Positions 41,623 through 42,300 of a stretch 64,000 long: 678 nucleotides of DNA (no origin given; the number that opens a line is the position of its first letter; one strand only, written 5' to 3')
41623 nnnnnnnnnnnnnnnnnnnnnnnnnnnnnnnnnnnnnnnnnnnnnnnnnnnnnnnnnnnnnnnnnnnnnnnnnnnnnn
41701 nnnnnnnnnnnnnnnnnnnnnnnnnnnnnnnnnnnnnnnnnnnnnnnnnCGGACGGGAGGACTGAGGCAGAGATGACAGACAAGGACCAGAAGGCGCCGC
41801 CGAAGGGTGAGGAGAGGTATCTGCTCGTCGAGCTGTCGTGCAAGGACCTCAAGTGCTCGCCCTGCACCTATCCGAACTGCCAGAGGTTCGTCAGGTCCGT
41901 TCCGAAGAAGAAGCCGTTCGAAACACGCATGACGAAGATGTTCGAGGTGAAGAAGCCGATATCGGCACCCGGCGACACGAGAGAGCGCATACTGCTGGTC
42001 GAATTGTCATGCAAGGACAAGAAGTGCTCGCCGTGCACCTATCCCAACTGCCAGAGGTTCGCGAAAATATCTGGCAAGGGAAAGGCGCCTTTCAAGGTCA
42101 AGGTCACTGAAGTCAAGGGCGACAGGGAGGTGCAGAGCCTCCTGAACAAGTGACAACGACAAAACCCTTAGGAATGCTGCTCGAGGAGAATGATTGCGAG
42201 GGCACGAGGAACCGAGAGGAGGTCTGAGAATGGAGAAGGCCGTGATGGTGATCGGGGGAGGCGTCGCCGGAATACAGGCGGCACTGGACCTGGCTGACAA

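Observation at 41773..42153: Unrecognised small protein with a tandemly duplicated four-cysteine motif inside the hdr operon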

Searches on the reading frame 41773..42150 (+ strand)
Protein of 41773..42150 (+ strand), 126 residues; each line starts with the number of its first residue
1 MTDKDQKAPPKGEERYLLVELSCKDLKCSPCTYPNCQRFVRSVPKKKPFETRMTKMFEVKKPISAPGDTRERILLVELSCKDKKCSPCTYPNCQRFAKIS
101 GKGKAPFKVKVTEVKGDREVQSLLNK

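Call 6: search_protein_families(library=pfam, proteins=[window:41773-42150:+], max_evalue=10)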
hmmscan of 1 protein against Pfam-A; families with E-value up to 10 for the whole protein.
window:41773-42150:+ (126 aa): 3 families
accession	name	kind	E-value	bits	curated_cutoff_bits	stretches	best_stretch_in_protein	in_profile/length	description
PF04060.18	FeS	-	0.00061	19.9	23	2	85-106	6-27/33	Putative Fe-S cluster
PF01485.27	IBR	-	0.0042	17.6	24.3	2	79-104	12-37/65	IBR domain, a half RING-finger domain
PF14319.11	Zn_Tnp_IS91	-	0.34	11.3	26.3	1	75-96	49-70/90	Transposase zinc-binding domain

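Call 7: search_protein_families(library=ncbifam, proteins=[window:41773-42150:+], max_evalue=10)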
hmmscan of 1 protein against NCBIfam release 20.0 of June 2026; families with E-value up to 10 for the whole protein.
window:41773-42150:+ (126 aa): 2 families
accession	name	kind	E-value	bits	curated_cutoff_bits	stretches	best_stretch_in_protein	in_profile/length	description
NF003475.0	PRK05113.1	equivalog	0.014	15.2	203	1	83-104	47-68/190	electron transport complex subunit RsxB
NF005506.0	PRK07118.1-5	equivalog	0.053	12.9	388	2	83-101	49-67/279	Fe-S cluster domain-containing protein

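Call 8: search_solved_structures(query=window:41773-42150:+, max_evalue=10, show_alignments=3)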
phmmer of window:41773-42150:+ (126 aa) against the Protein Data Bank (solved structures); distinct sequences matched with E-value up to 10: 0.

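Call 9: find_homologous_proteins(query=window:41773-42150:+, max_evalue=0.01)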
Query window:41773-42150:+ (126 aa): 214 proteins with E <= 0.01 among 221 candidates; the best 120 are listed.
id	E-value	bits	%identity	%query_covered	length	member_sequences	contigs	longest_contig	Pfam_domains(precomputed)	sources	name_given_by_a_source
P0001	2.2e-76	272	98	100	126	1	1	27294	-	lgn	-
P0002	1.5e-68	247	88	100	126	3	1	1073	-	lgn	-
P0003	1.3e-66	240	85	100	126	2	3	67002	-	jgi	-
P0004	1.5e-60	221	77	98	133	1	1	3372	-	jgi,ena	-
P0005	1.6e-60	221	80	100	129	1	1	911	-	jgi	jgi:hypothetical protein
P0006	2.8e-60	220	77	98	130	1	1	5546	-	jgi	-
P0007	3.5e-60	220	81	100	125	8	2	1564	-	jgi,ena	-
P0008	7.0e-60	219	80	96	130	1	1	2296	-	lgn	-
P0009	9.6e-60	218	80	100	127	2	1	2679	-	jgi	jgi:hypothetical protein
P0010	1.7e-59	217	79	100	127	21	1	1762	-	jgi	jgi:hypothetical protein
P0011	1.8e-59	217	76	98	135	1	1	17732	-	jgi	-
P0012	2.4e-59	217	80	95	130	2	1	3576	-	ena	-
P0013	3.0e-59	217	79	100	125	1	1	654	-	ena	-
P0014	5.0e-59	216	80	95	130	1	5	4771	-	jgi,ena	jgi:hypothetical protein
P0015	5.3e-59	216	80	95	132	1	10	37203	-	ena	-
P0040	1.4e-57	211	79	95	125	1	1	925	PF04060.19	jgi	jgi:hypothetical protein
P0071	8.9e-56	205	78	92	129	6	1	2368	PF04060.19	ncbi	-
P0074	1.9e-55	204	77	95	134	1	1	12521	PF04060.19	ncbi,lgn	-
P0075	3.4e-55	204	77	99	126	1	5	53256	PF04060.19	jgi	jgi:hypothetical protein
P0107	7.0e-49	183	66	98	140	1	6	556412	-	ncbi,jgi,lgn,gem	-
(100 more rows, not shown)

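Call 15: find_encoding_contigs(protein=P0107, flank=10000, max_places=3)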
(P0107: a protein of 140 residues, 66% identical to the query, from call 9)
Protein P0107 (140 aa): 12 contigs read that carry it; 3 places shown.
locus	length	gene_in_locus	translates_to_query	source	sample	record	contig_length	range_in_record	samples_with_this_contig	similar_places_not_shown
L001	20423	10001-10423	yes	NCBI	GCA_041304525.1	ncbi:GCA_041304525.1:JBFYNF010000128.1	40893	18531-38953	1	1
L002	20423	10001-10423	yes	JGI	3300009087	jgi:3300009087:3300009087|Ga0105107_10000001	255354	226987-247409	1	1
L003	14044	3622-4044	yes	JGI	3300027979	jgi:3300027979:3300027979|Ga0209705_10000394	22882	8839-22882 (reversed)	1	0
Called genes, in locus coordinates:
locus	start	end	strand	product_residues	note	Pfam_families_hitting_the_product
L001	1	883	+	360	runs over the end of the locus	PF01924:HypD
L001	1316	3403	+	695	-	PF07992:Pyr_redox_2 (weak), PF12831:FAD_oxidored, PF12838:Fer4_7 (weak), PF00037:Fer4 (weak), PF12838:Fer4_7 (weak), PF00037:Fer4, PF13187:Fer4_9, PF14697:Fer4_21, +7 more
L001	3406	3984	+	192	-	PF13183:Fer4_8 (weak), PF13237:Fer4_10 (faint), PF13187:Fer4_9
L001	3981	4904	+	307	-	PF02754:CCG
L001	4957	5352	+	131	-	PF02662:FlpD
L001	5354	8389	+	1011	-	PF01946:Thi4 (weak), PF07992:Pyr_redox_2 (weak), PF12831:FAD_oxidored (weak), PF07992:Pyr_redox_2, PF00890:FAD_binding_2, PF07992:Pyr_redox_2, PF12831:FAD_oxidored, PF13450:NAD_binding_8, +17 more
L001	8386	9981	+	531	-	PF02662:FlpD, PF13183:Fer4_8, PF13187:Fer4_9 (weak), PF13237:Fer4_10 (weak), PF13534:Fer4_17, PF02754:CCG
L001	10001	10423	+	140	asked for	-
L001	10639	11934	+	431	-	PF00890:FAD_binding_2 (weak), PF07992:Pyr_redox_2 (weak), PF12831:FAD_oxidored (weak), PF13450:NAD_binding_8 (weak), PF12837:Fer4_6 (faint), PF13237:Fer4_10 (faint), PF00037:Fer4 (weak)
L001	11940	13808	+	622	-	PF07992:Pyr_redox_2, PF12831:FAD_oxidored (faint), PF00037:Fer4, PF12837:Fer4_6, PF12838:Fer4_7 (weak), PF13187:Fer4_9 (weak), PF13237:Fer4_10 (weak), PF14697:Fer4_21, +3 more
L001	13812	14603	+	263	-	PF02662:FlpD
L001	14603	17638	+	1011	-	PF01266:DAO (weak), PF12831:FAD_oxidored (weak), PF13450:NAD_binding_8 (weak), PF13187:Fer4_9, PF00890:FAD_binding_2, PF07992:Pyr_redox_2, PF13450:NAD_binding_8, PF12838:Fer4_7, +24 more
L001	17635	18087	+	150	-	PF02662:FlpD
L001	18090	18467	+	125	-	PF01022:HTH_5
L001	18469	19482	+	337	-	PF01058:Oxidored_q6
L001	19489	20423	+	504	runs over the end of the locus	PF27537:HoxH, PF00374:NiFeSe_Hases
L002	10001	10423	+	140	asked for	-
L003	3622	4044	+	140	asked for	-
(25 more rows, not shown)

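Call 16: predict_structure(alignment_id=A1)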
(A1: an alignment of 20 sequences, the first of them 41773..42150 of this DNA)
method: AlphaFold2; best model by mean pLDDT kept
length: 126 residues; sequences in the alignment: 20
mean_pLDDT: 35.0   pTM: 0.23
mean pLDDT of the five models: 35.0, 33.6, 33.6, 32.9, 30.1
residues with pLDDT >= 90: 0; 70-90: 0; 50-70: 1; < 50: 125
segments of 3 or more residues with pLDDT < 50: 1-117, 119-126
pLDDT, mean of each block of 10 residues (from residue 1): 39 40 34 29 33 29 31 35 32 31 37 44 46
secondary structure, 60 per line:
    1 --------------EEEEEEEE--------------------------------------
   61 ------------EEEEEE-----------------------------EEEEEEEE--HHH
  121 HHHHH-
elements in order: E15-22 E73-78 E108-115 H118-125

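Call 17: search_protein_representatives(alignment_id=A1)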
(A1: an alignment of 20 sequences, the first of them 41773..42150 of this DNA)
Query: 20 sequences, 129 profile positions. Proteins with E-value up to 0.001 (for the whole library): 29; up to 1e-10: 15; up to 1e-30: 1. The best 29 are listed.
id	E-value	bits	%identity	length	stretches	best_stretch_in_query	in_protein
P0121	6.3e-60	217.0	-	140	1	6-129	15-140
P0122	1.8e-28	115.2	-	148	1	12-127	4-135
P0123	2.3e-28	114.9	-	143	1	11-126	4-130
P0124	5.8e-26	107.1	-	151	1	3-111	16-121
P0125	1.3e-23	99.5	-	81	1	65-128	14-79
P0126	3.7e-17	78.7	-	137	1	5-112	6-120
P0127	6.5e-14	68.2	-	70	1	71-120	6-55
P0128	3.2e-13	65.9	-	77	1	69-118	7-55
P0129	3.7e-13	65.7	-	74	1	6-61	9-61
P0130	2.9e-12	62.8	-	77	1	4-64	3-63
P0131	8.7e-12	61.3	-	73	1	70-120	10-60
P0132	9.7e-12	61.1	-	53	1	77-120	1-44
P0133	1.4e-11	60.6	-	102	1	57-125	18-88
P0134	1.6e-11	60.4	-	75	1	66-123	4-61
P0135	7.2e-11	58.3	-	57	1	79-127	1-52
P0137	1.2e-09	54.4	-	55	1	16-47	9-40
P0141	2.6e-07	46.8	-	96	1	62-104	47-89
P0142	4.5e-07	46.1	-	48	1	11-47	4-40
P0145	6.7e-05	39.0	-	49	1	72-104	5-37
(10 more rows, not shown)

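Call 20: find_encoding_contigs(protein=P0142, flank=6000, max_places=4)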
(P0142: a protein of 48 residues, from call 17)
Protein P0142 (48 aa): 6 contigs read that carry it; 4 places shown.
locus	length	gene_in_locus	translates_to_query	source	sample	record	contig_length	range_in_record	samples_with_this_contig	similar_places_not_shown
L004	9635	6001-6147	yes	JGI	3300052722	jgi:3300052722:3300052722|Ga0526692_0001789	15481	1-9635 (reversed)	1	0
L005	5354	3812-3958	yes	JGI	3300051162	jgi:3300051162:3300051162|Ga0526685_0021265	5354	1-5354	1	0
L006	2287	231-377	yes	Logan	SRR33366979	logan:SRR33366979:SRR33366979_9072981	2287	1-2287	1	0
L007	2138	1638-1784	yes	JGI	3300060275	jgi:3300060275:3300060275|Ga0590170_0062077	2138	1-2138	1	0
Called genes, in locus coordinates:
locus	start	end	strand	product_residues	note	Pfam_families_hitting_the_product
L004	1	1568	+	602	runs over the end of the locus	PF02730:AFOR_N, PF01314:AFOR_C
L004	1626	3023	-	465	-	PF00202:Aminotran_3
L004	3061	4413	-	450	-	PF00202:Aminotran_3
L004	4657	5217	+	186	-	-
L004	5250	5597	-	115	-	-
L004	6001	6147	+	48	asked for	-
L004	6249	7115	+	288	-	PF22025:ThiI_fer, PF02926:THUMP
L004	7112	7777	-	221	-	PF00827:Ribosomal_L15e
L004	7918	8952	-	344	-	PF04371:PAD_porph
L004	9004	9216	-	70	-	-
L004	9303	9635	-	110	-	?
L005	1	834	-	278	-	?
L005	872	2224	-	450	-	PF00202:Aminotran_3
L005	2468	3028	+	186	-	-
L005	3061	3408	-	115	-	-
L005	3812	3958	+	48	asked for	-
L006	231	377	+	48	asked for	-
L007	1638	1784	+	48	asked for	-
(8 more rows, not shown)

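Call 21: find_encoding_contigs(protein=P0122, flank=8000, max_places=3)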
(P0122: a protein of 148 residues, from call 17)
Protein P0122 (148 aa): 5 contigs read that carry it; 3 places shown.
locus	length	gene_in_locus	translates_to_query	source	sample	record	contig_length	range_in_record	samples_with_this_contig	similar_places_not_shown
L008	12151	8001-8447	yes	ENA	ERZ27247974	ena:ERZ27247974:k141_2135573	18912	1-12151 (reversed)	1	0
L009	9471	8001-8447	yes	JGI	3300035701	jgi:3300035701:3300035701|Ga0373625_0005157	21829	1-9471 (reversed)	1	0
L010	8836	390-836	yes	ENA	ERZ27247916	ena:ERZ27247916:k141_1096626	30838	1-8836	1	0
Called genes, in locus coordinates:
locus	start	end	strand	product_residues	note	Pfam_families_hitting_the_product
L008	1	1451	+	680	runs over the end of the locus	PF00890:FAD_binding_2 (weak), PF07992:Pyr_redox_2 (weak), PF12831:FAD_oxidored (weak), PF00037:Fer4 (weak), PF00037:Fer4 (weak), PF14697:Fer4_21, PF12838:Fer4_7, PF13187:Fer4_9, +9 more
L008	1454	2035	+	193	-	PF13183:Fer4_8 (weak), PF13237:Fer4_10 (weak), PF13187:Fer4_9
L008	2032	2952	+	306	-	PF02754:CCG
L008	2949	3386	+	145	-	PF02662:FlpD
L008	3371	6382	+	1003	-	PF12831:FAD_oxidored (weak), PF00037:Fer4 (weak), PF07992:Pyr_redox_2, PF00890:FAD_binding_2 (weak), PF07992:Pyr_redox_2, PF12837:Fer4_6 (weak), PF12838:Fer4_7 (weak), PF13187:Fer4_9 (weak), +13 more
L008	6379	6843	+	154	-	PF02662:FlpD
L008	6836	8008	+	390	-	PF13183:Fer4_8 (weak), PF13237:Fer4_10 (weak), PF13534:Fer4_17 (faint), PF13187:Fer4_9 (weak), PF13484:Fer4_16 (weak), PF02754:CCG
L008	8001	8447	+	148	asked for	-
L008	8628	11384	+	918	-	PF00890:FAD_binding_2 (weak), PF01266:DAO (weak), PF12831:FAD_oxidored, PF14691:Fer4_20, PF01946:Thi4, PF07992:Pyr_redox_2, PF13450:NAD_binding_8, PF13738:Pyr_redox_3, +10 more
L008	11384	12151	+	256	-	?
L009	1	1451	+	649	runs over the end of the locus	PF00890:FAD_binding_2 (weak), PF07992:Pyr_redox_2 (weak), PF12831:FAD_oxidored (weak), PF00037:Fer4 (weak), PF00037:Fer4 (weak), PF14697:Fer4_21, PF12838:Fer4_7, PF13187:Fer4_9, +9 more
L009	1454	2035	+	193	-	PF13183:Fer4_8 (weak), PF13237:Fer4_10 (weak), PF13187:Fer4_9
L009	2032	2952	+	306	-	PF02754:CCG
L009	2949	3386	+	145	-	PF02662:FlpD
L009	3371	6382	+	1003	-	PF12831:FAD_oxidored (weak), PF00037:Fer4 (weak), PF07992:Pyr_redox_2, PF00890:FAD_binding_2 (weak), PF07992:Pyr_redox_2, PF12837:Fer4_6 (weak), PF12838:Fer4_7 (weak), PF13187:Fer4_9 (weak), +13 more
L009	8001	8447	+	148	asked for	-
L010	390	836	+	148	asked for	-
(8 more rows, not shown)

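Call 22: find_encoding_contigs(protein=P0124, flank=8000, max_places=3)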
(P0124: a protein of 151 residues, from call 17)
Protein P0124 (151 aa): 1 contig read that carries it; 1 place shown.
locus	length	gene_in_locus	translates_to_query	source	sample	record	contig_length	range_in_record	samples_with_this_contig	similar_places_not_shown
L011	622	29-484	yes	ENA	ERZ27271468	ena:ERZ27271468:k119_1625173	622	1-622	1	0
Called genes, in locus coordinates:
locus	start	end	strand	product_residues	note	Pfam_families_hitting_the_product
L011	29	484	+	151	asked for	-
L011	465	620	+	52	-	?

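Call 23: find_encoding_contigs(protein=P0127, flank=8000, max_places=3)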
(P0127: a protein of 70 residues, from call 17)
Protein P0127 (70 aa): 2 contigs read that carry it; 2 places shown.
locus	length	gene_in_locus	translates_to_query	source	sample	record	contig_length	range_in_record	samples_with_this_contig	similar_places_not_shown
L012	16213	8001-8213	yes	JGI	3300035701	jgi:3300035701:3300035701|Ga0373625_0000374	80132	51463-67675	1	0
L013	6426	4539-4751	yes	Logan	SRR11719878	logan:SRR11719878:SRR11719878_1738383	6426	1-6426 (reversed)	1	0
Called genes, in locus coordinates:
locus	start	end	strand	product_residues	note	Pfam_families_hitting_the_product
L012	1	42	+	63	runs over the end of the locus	PF01194:RNA_pol_N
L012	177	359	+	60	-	PF01192:RNA_pol_Rpb6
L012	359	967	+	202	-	PF00318:Ribosomal_S2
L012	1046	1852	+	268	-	PF01875:Memo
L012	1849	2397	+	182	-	-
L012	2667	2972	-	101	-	-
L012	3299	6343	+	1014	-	PF00070:Pyr_redox (faint), PF12831:FAD_oxidored (weak), PF00890:FAD_binding_2 (weak), PF07992:Pyr_redox_2, PF12831:FAD_oxidored (weak), PF13450:NAD_binding_8, PF13738:Pyr_redox_3 (weak), PF14697:Fer4_21 (weak), +5 more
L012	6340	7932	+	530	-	PF02662:FlpD, PF12838:Fer4_7 (weak), PF13183:Fer4_8, PF13187:Fer4_9 (weak), PF13237:Fer4_10, PF13484:Fer4_16, PF13534:Fer4_17, PF02754:CCG, +1 more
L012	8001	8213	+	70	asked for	-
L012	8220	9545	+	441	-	PF00890:FAD_binding_2, PF01134:GIDA (weak), PF01266:DAO (weak), PF07992:Pyr_redox_2 (weak), PF12831:FAD_oxidored, PF13450:NAD_binding_8 (weak), PF12797:Fer4_2 (weak), PF00037:Fer4 (weak)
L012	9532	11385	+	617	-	PF00890:FAD_binding_2 (faint), PF07992:Pyr_redox_2, PF12831:FAD_oxidored (weak), PF13187:Fer4_9 (weak), PF12837:Fer4_6 (weak), PF12838:Fer4_7 (weak), PF13237:Fer4_10, PF14697:Fer4_21, +1 more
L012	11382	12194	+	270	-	PF02662:FlpD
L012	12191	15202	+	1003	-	PF00890:FAD_binding_2 (weak), PF12831:FAD_oxidored, PF13187:Fer4_9, PF07992:Pyr_redox_2, PF00890:FAD_binding_2, PF07992:Pyr_redox_2, PF13450:NAD_binding_8, PF12838:Fer4_7, +23 more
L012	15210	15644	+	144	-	PF02662:FlpD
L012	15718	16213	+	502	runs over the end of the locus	PF01837:HcyBio, PF00571:CBS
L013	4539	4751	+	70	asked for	-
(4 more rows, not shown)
